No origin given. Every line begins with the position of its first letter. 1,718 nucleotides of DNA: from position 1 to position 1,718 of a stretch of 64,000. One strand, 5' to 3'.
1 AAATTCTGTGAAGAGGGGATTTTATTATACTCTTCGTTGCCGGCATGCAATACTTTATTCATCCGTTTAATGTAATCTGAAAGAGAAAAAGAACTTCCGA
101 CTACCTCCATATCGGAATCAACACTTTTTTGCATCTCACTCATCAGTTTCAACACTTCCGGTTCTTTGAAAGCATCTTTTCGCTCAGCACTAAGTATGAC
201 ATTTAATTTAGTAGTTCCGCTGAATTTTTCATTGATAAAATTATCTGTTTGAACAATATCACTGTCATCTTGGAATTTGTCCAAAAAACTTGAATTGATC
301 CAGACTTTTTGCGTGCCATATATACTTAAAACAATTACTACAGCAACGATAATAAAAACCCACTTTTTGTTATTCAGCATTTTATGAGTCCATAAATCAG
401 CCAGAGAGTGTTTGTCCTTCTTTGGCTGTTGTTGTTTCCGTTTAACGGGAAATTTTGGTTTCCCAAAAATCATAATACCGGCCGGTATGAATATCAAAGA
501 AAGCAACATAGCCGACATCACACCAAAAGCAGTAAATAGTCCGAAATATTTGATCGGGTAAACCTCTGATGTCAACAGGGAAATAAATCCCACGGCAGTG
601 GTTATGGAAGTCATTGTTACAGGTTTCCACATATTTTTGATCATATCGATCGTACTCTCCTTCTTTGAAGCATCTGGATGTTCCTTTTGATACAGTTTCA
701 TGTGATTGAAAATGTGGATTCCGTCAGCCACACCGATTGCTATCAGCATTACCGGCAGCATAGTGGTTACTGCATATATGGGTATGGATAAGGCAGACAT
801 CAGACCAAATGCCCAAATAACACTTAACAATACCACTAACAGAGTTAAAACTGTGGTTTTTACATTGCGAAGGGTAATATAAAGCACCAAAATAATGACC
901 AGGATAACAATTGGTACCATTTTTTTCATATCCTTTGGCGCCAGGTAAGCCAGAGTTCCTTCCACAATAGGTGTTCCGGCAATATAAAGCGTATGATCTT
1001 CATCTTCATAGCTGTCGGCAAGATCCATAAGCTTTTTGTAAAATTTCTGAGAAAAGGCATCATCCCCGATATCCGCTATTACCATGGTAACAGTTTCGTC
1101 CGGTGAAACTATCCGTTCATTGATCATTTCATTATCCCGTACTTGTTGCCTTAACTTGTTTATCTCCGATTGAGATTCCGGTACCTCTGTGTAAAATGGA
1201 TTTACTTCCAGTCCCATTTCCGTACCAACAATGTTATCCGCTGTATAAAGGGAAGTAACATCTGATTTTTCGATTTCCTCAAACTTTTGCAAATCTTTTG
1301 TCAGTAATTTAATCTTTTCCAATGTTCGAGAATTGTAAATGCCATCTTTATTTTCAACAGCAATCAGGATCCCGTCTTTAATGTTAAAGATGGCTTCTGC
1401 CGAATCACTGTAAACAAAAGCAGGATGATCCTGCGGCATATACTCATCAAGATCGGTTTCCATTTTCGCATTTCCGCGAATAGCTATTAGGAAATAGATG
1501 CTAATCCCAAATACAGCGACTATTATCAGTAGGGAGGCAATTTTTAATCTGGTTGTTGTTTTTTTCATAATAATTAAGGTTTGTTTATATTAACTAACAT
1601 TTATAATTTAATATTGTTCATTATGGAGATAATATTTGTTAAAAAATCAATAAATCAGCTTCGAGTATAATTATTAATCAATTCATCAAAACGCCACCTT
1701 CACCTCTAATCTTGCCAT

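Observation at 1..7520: TetR-gated gene string joining an MMPL exporter and an OM barrel to a NapH-like polyferredoxin and a hemerythrin/PAS protein: candidate uncharacterised envelope redox/export system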

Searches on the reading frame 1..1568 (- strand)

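Call 4: search_protein_families(library=pfam, proteins=[window:1-1568:-], max_evalue=0.01)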
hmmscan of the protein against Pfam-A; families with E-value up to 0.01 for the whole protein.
window:1-1568:- (522 aa): 5 families
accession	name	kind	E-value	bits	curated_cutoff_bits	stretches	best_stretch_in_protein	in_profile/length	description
PF03176.21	MMPL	-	1.9e-27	96.5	20.5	1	91-393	18-319/333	MMPL family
PF00873.25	ACR_tran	-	1.4e-09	36.7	28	1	215-432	334-556/1021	AcrB/AcrD/AcrF family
PF02460.24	Patched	-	5e-08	33.3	23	1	235-363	27-152/156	Patched SSD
PF12349.14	Sterol-sensing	-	5.3e-08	33.3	22.3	1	239-361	9-129/153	Sterol-sensing domain of SREBP cleavage-activation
PF02355.23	SecD_SecF_C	-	0.0058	16.5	20.5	1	217-367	34-184/189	Protein export membrane protein SecD/SecF, C-terminal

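Call 5: search_protein_families(library=ncbifam, proteins=[window:1-1568:-], max_evalue=0.01)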
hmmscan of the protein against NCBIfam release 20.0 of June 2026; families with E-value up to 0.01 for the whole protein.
window:1-1568:- (522 aa): 17 families
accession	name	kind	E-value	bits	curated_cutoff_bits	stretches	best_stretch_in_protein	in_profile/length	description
TIGR00921.1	2A067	subfamily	1.3e-47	162.3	351.9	2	127-512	107-498/733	hydrophobe/amphiphile efflux-3 (HAE3) family transporter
TIGR00833.1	actII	subfamily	2e-23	82.6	874.7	2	190-366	722-900/910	MMPL family RND transporter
TIGR03480.1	HpnN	hypoth_equivalog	2.2e-13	49.1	751.85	2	296-441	351-488/862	hopanoid biosynthesis associated RND transporter like protein HpnN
TIGR00918.1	2A060602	subfamily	6.8e-10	37.3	1120.4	1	181-372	934-1121/1145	transmembrane receptor Patched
NF052374.1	HopndTporHpnN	equivalog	4.8e-09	34.9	1100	1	220-369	280-427/858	hopanoid transporter HpnN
TIGR00914.1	2A0601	subfamily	3.2e-08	31.8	701.45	1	210-332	876-996/1051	CusA/CzcA family heavy metal efflux RND transporter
NF000282.2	RND_permease_1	subfamily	3.4e-08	31.9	1250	1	216-504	342-636/1029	multidrug efflux RND transporter permease subunit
NF009583.0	PRK13024.1-3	subfamily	1.8e-06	26.3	721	1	215-382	579-746/755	protein translocase subunit SecDF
TIGR00915.1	2A0602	subfamily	2.3e-05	22.5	940.35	1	220-371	346-499/1050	efflux RND transporter permease subunit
TIGR00966.2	transloc_SecF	equivalog_domain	2.6e-05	23.8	160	1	133-365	49-275/279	protein translocase subunit SecF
TIGR00916.1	2A0604s01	subfamily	8.1e-05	22.3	148.6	1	220-355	94-228/231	SecD/SecF family protein translocase subunit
NF007798.0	PRK10503.1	equivalog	0.00029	18.5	1584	1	214-294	343-423/1040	MdtB/MuxB family multidrug efflux RND transporter permease subunit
TIGR01122.1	ilvE_I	equivalog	0.0013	18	245.55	1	37-125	168-256/298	branched-chain-amino-acid transaminase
NF005146.0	PRK06606.1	equivalog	0.002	17.1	279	1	34-125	173-264/307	branched-chain amino acid transaminase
TIGR00917.1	2A060601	subfamily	0.0024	15.6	1016.5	1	220-366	1056-1201/1204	NPC intracellular cholesterol transporter 1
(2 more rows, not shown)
